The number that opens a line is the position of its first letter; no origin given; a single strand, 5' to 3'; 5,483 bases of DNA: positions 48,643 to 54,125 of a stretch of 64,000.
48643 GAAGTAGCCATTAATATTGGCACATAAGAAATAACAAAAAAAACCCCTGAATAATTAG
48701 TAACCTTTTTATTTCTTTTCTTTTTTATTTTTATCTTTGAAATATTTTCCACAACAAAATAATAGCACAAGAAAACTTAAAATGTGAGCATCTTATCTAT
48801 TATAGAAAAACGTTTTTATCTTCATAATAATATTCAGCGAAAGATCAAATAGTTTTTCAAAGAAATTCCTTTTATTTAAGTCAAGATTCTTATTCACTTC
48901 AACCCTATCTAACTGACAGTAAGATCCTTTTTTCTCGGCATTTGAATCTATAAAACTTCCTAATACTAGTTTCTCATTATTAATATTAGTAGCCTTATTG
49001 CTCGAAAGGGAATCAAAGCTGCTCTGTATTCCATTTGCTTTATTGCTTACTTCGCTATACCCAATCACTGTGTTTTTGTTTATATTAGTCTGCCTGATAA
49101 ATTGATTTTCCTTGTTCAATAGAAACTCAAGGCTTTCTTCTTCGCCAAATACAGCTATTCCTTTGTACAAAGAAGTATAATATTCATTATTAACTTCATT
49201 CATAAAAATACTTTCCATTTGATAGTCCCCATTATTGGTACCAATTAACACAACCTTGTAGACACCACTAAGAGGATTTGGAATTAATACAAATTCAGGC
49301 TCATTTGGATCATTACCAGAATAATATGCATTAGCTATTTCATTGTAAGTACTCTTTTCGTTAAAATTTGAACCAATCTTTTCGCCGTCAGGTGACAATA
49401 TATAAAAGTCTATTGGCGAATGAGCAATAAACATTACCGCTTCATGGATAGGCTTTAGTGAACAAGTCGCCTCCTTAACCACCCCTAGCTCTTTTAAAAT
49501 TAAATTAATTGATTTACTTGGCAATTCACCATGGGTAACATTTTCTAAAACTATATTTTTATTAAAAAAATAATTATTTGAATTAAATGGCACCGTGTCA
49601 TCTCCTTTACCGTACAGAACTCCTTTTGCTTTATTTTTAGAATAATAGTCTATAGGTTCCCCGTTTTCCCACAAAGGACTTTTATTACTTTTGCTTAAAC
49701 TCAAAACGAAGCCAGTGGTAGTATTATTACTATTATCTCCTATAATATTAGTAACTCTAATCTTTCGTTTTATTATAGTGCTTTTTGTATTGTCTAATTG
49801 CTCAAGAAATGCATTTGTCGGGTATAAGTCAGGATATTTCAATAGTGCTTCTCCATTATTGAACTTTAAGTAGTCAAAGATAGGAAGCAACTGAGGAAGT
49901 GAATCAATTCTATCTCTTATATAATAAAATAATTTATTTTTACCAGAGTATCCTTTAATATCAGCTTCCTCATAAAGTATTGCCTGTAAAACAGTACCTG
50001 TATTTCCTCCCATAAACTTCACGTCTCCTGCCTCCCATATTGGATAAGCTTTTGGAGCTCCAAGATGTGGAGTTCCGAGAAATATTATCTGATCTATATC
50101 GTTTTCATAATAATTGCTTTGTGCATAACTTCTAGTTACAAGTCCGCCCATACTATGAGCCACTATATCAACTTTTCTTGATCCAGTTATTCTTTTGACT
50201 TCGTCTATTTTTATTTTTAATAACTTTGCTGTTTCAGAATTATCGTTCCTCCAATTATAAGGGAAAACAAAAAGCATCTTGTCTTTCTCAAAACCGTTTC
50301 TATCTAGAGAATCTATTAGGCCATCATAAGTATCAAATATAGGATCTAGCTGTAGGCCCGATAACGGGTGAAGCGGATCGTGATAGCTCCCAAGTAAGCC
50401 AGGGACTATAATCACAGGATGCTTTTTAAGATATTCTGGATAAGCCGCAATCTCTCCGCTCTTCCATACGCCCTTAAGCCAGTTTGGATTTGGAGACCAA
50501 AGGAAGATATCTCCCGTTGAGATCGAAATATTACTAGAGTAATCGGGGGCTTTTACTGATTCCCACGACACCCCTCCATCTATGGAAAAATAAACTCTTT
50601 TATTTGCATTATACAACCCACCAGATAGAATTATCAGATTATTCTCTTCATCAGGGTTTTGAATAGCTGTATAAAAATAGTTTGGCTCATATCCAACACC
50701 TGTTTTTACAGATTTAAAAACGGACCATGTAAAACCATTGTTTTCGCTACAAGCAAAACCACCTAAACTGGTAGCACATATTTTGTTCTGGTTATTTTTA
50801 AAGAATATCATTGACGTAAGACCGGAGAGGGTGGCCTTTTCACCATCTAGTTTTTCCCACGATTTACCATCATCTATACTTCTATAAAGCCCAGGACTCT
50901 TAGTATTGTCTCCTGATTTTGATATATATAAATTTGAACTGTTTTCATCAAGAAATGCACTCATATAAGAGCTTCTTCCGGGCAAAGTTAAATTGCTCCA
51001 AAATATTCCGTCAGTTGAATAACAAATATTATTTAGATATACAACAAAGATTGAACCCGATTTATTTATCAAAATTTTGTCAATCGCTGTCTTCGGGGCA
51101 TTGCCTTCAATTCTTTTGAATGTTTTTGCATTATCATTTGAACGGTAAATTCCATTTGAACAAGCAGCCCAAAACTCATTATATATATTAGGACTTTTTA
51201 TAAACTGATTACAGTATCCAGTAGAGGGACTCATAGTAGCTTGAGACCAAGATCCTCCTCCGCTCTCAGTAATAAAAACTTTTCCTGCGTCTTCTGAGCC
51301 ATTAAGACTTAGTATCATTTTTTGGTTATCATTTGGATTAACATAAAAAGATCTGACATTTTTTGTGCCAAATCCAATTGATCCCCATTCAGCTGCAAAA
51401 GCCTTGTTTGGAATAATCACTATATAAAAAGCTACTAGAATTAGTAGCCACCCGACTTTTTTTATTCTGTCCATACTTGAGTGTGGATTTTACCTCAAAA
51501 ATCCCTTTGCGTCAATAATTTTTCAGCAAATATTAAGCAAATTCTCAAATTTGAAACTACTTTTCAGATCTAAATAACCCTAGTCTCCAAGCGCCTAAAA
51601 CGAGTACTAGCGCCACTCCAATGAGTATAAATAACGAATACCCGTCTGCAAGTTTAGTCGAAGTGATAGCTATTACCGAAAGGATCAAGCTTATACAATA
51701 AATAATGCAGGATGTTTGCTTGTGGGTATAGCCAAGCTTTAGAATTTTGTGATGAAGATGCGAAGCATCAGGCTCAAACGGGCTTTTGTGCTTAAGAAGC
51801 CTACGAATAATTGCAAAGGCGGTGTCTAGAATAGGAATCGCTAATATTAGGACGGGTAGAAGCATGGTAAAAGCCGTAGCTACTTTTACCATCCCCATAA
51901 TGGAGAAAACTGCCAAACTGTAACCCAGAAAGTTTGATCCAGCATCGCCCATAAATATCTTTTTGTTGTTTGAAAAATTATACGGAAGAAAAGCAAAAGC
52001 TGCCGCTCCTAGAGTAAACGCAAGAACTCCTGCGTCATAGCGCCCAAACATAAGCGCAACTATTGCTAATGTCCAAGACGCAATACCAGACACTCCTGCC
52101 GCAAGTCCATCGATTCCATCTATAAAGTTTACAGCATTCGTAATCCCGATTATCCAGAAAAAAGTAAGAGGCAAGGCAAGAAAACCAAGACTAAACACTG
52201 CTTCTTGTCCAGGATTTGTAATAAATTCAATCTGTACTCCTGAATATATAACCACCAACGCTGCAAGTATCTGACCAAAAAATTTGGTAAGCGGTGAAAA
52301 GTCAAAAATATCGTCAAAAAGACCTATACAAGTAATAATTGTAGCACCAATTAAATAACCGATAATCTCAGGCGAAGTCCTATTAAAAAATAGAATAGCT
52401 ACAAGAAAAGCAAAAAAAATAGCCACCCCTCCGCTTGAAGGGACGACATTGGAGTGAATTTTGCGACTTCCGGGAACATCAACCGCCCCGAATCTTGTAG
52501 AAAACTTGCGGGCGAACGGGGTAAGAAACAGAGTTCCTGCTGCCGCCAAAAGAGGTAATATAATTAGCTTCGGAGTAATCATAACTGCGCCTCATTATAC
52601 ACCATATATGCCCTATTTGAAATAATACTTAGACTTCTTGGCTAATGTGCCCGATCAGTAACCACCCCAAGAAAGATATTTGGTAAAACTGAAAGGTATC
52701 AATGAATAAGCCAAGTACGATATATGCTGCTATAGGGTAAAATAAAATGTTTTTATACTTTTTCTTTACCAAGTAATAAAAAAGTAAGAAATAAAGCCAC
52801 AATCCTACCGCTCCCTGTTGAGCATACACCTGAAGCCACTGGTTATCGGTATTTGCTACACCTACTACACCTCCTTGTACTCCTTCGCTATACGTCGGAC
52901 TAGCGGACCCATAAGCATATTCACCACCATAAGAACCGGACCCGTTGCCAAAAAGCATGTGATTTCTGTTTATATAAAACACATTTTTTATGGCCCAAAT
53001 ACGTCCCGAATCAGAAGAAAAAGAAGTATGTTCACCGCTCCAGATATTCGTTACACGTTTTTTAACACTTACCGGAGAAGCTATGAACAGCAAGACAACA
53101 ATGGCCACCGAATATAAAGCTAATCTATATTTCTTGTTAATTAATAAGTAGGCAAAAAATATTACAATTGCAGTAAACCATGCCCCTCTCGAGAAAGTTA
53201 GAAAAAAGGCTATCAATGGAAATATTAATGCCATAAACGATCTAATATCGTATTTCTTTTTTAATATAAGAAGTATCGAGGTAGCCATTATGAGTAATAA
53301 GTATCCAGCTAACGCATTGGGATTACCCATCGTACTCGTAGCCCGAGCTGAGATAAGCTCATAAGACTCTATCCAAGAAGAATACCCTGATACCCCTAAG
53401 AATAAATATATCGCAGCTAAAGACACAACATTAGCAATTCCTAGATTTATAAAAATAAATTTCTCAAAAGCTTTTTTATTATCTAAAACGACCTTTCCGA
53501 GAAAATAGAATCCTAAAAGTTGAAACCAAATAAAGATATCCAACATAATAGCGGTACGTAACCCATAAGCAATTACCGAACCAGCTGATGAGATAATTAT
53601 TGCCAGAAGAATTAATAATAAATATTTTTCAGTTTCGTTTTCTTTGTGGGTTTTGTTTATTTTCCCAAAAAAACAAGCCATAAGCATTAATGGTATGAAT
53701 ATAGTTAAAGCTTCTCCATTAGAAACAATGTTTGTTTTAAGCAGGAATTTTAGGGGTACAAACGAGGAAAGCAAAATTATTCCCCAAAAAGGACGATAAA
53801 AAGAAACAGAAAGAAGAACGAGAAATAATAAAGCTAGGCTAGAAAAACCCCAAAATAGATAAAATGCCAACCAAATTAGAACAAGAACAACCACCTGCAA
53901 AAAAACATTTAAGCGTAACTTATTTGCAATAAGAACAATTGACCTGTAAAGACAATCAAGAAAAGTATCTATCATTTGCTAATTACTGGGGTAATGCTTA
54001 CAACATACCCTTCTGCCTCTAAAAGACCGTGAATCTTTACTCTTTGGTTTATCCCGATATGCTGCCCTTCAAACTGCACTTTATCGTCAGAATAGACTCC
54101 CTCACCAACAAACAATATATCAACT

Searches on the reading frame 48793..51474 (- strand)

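Call 14: search_protein_families(library=pfam, proteins=[window:48793-51474:-], max_evalue=0.001)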
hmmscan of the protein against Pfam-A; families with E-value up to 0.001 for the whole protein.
window:48793-51474:- (893 aa): 8 families
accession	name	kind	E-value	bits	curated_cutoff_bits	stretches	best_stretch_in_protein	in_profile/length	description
PF02450.21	LCAT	-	1.4e-19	71.1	21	1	382-552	68-216/392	Lecithin:cholesterol acyltransferase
PF15902.12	Sortilin-Vps10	-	1.9e-13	50.4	33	1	109-215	3-118/446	Sortilin, neurotensin receptor 3,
PF07819.20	PGAP1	-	1.1e-09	38.9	24.3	1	351-474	4-133/233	PGAP1-like alpha/beta domain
PF00561.26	Abhydrolase_1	-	5.7e-07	29.9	25.8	1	422-492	58-128/245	alpha/beta hydrolase fold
PF24096.1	DUF7379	-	8.5e-06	26.3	33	1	428-476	65-118/191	Domain of unknown function (DUF7379)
PF02089.21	Palm_thioest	-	1.4e-05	25.4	26.8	1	428-476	69-116/254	Palmitoyl protein thioesterase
PF01674.24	Lipase_2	-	4.5e-05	23.5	20.3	1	352-452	2-94/219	Lipase (class 2)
PF06028.17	DUF915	-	0.00071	19.4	22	0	410-470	80-143/255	Alpha/beta hydrolase of unknown function (DUF915)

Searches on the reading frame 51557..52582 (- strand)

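Call 14: search_protein_families(library=pfam, proteins=[window:51557-52582:-], max_evalue=0.001)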
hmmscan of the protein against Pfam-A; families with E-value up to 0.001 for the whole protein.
window:51557-52582:- (341 aa): 1 family
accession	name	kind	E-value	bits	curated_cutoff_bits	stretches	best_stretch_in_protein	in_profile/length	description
PF00953.26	Glycos_transf_4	-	1.7e-38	132.6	27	1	74-230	2-159/160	Glycosyl transferase family 4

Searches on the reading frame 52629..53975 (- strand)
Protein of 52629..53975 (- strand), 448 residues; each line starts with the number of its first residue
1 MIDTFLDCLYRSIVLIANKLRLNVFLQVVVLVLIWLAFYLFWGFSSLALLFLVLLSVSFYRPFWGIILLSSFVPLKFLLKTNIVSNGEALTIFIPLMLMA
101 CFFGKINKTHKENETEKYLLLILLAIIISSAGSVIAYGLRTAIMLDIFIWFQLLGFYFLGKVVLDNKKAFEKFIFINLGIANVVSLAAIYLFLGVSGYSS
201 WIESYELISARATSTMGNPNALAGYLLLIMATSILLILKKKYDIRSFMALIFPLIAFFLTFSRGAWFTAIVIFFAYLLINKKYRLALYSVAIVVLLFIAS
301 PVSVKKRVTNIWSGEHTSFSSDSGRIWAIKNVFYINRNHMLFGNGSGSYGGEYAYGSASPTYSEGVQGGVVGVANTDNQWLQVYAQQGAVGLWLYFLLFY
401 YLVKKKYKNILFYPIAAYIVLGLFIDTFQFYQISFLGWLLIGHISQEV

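Call 14: search_protein_families(library=pfam, proteins=[window:52629-53975:-], max_evalue=0.001)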
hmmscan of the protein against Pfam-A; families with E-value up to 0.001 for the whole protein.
window:52629-53975:- (448 aa): 1 family
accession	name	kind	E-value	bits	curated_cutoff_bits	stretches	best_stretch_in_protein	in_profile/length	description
PF04932.20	Wzy_C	-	2.4e-16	60.3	31.7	1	249-396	2-149/149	O-Antigen ligase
